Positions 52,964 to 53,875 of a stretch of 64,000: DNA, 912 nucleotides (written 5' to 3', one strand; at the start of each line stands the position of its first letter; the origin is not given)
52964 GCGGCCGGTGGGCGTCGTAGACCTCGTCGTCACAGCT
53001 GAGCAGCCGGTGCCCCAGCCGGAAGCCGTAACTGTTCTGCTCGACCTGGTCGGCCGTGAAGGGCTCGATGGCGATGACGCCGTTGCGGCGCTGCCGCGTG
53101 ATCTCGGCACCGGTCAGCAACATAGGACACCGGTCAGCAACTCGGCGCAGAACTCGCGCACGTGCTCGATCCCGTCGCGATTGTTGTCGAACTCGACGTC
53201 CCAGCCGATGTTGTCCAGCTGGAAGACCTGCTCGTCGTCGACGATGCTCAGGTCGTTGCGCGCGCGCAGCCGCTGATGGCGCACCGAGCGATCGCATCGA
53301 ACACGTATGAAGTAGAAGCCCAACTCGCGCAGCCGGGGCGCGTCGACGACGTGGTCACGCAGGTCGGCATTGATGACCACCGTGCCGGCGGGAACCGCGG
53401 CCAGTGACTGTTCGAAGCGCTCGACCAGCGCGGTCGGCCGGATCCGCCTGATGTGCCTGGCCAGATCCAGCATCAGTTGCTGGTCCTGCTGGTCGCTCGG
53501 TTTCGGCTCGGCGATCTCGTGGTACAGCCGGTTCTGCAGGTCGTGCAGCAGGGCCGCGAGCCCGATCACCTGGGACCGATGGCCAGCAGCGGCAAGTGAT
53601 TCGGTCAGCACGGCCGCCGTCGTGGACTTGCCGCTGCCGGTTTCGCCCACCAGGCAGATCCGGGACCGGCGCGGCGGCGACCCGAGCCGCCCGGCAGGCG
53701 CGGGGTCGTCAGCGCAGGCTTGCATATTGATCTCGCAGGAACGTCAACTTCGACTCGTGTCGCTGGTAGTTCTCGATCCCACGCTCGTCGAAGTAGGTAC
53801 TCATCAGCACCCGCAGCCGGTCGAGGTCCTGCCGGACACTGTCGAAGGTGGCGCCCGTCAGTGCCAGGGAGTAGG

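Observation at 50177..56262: Unrecognised nucleotide-modifying operon: CYTH + dNMP-kinase-like + two Dcd-like + PPDK-like, with an MFS exporter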

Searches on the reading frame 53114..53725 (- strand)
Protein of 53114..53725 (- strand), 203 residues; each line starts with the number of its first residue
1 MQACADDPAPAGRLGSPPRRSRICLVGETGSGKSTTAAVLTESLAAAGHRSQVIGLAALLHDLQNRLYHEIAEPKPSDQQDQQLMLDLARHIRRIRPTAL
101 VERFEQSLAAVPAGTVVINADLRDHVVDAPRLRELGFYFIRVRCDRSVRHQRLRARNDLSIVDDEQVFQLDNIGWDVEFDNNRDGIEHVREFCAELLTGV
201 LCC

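Call 3: search_protein_families(library=pfam, proteins=[window:53114-53725:-], max_evalue=0.01)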
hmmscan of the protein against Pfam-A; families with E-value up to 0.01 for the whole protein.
window:53114-53725:- (203 aa): 11 families
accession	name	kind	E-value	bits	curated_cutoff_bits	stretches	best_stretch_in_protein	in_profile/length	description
PF13238.12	AAA_18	-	3.5e-08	34.4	29.4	1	23-157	1-112/128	AAA domain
PF13401.12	AAA_22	-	1.2e-05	26.1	27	1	23-97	8-84/130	AAA domain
PF13191.12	AAA_16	-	3.4e-05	24.8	32.6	1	21-113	25-129/167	AAA ATPase domain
PF01935.23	DUF87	-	5e-05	23.9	23.2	1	22-48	25-50/220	Helicase HerA, central domain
PF04851.21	ResIII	-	0.00047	20.5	22.5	1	19-79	22-81/164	Type III restriction enzyme, res subunit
PF01656.29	CbiA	-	0.00073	19.9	25.4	1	27-58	6-37/125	CobQ/CobB/MinD/ParA nucleotide binding domain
PF13671.12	AAA_33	-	0.0021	18.8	27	1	23-159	2-121/143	AAA domain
PF13604.12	AAA_30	-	0.003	17.7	27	1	23-58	21-54/191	AAA domain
PF00005.33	ABC_tran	-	0.0031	18.5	25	1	21-46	12-37/137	ABC transporter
PF03308.22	MeaB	-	0.0046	16.4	23.1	1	19-55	32-68/273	Methylmalonyl Co-A mutase-associated GTPase MeaB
PF00142.24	Fer4_NifH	-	0.0074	16.2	25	0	22-55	2-35/271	4Fe-4S iron sulfur cluster binding proteins, NifH/frxC family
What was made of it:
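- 53114..53725 (-): Gene B: P-loop nucleotide (dNMP-type) kinase-like protein, 203 aa. Pfam AAA_18 (call 3).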

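Call 4: search_protein_families(library=padloc, proteins=[window:53114-53725:-], max_evalue=0.01)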
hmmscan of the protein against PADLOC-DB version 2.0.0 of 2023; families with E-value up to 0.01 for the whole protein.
window:53114-53725:- (203 aa): 5 families
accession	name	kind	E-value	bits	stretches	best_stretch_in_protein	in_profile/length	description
PDLC02373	dCTPase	-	3.8e-05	20.8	1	23-171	157-293/630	-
PDLC02911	VakA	-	0.00013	20.6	1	21-160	3-116/163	-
PDLC04140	mad8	-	0.00026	18.6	1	20-65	27-67/314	mads_8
PDLC04105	HerA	-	0.0017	15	1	24-49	170-195/576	-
PDLC04135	mad3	-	0.0049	14.4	1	22-41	24-43/374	mads_3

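Call 5: search_protein_families(library=ncbifam, proteins=[window:53114-53725:-], max_evalue=0.01)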
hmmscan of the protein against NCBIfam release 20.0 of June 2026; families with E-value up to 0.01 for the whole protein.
window:53114-53725:- (203 aa): 6 families
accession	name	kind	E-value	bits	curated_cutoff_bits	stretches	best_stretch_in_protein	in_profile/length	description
NF041025.1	antiphage_deaminase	equivalog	6.2e-05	22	400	1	23-170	4-161/437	anti-phage dCTP deaminase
NF006746.0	PRK09270.1-5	subfamily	0.00019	20.4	250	1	16-123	17-125/210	nucleoside/nucleotide kinase family protein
NF038214.1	IS21_help_AAA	equivalog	0.0016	18.1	200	1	20-66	90-136/232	IS21-like element helper ATPase IstB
TIGR03499.1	FlhF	equivalog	0.0019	18.3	174.15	1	21-50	199-228/286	flagellar biosynthesis GTPase FlhF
TIGR00152.1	TIGR00152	equivalog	0.0054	16.6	65.55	0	23-43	2-22/188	dephospho-CoA kinase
NF053655.1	CedD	equivalog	0.0067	15.1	600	1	23-52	224-253/527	DNA-translocating ATPase CedD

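Call 53: search_solved_structures(query=A2, max_evalue=1, show_alignments=2)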
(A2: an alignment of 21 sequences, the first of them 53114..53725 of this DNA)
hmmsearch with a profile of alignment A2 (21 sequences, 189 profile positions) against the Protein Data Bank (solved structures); distinct sequences matched with E-value up to 1: 434 (the best 60 are shown).
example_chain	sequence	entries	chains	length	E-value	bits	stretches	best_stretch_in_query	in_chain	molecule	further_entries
6c2u_A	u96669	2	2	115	2.2e-08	36.9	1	8-45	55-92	phosphate-loop protein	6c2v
9oe1_A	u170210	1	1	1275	3.5e-08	36.3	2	7-37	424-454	ATP-binding cassette, sub-family B (MDR/TAP), member 4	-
9ody_A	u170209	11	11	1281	3.5e-08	36.3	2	7-37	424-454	ATP-binding cassette, sub-family B (MDR/TAP), member 4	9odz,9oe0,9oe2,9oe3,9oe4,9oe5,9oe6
9nfi_A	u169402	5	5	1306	1.5e-07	34.2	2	6-38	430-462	Permeability Glycoprotein (P-gp)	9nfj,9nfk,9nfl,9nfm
7qkr_A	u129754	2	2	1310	2.4e-07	33.5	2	8-33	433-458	Plasma membrane ATP-binding cassette transporter required for the export of a-factor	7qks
8sa0_A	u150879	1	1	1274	4.1e-07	32.8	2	8-36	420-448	ATP-dependent translocase ABCB1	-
8gmg_A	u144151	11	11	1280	4.7e-07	32.6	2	8-36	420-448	ATP-dependent translocase ABCB1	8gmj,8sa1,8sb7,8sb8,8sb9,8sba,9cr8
6qex_A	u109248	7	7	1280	4.7e-07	32.6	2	8-36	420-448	Multidrug resistance protein 1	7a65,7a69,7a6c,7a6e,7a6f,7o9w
8wd9_D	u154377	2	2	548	5.2e-07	32.5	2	8-31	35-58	Probable dipeptide-transport ATP-binding protein ABC transporter DppD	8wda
8wdb_D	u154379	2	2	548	5.2e-07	32.4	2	8-31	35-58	Probable dipeptide-transport ATP-binding protein ABC transporter DppD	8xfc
6c0v_A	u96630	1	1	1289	5.5e-07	32.4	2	8-36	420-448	Multidrug resistance protein 1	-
8zq4_B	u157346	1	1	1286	6.6e-07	32.1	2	9-35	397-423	ABC transporter B family member 1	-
8zpx_B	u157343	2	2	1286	6.7e-07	32.1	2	9-35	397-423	ABC transporter B family member 1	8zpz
8y6h_A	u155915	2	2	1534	7e-07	32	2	8-36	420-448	ATP-dependent translocase ABCB1,mNeonGreen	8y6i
7niu_A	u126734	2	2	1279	7.2e-07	32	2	8-35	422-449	Isoform 2 of Phosphatidylcholine translocator ABCB4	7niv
3lw7_A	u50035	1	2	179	3.5e-06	29.8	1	73-186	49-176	Adenylate kinase related protein (AdkA-like)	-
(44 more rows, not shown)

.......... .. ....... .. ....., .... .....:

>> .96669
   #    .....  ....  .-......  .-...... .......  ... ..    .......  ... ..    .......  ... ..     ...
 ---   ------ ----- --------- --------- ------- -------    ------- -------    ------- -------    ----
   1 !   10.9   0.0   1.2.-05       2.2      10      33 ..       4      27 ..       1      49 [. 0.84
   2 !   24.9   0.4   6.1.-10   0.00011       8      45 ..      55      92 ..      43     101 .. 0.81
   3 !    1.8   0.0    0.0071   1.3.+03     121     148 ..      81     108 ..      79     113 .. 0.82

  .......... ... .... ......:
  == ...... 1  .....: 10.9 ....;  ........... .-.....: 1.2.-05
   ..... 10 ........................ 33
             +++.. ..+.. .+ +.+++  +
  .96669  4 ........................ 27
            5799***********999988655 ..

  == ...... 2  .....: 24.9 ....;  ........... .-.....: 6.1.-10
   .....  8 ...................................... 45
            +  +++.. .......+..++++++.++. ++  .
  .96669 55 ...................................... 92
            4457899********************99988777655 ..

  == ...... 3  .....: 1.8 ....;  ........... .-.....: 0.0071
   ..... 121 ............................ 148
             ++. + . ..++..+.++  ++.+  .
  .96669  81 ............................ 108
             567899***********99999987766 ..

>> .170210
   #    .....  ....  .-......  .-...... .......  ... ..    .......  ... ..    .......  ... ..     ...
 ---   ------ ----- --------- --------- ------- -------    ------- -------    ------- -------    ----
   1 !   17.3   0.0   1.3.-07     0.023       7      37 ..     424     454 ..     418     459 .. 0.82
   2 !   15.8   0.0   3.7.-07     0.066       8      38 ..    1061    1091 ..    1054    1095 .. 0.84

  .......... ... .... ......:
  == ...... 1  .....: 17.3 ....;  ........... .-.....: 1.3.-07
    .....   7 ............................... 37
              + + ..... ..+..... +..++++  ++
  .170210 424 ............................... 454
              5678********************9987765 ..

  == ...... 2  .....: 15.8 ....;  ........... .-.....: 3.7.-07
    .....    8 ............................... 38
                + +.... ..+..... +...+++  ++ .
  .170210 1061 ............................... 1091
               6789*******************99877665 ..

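Call 54: search_protein_families(library=phrogs, proteins=[window:53114-53725:-], max_evalue=0.01)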
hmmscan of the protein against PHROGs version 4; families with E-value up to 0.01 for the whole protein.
window:53114-53725:- (203 aa): 5 families
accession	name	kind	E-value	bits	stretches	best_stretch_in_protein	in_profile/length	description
phrog_2107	-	other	0.00016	22.4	1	22-95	5-72/201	thymidylate kinase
phrog_139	-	other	0.00056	20.4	1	23-188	86-251/342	deoxynucleoside monophosphate kinase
phrog_10255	-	other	0.0068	17.2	0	21-49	2-30/230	kinase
phrog_2666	-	head and packaging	0.0072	16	1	17-51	318-352/555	terminase large subunit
phrog_1366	-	unknown function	0.0094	16.5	0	21-48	15-40/307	-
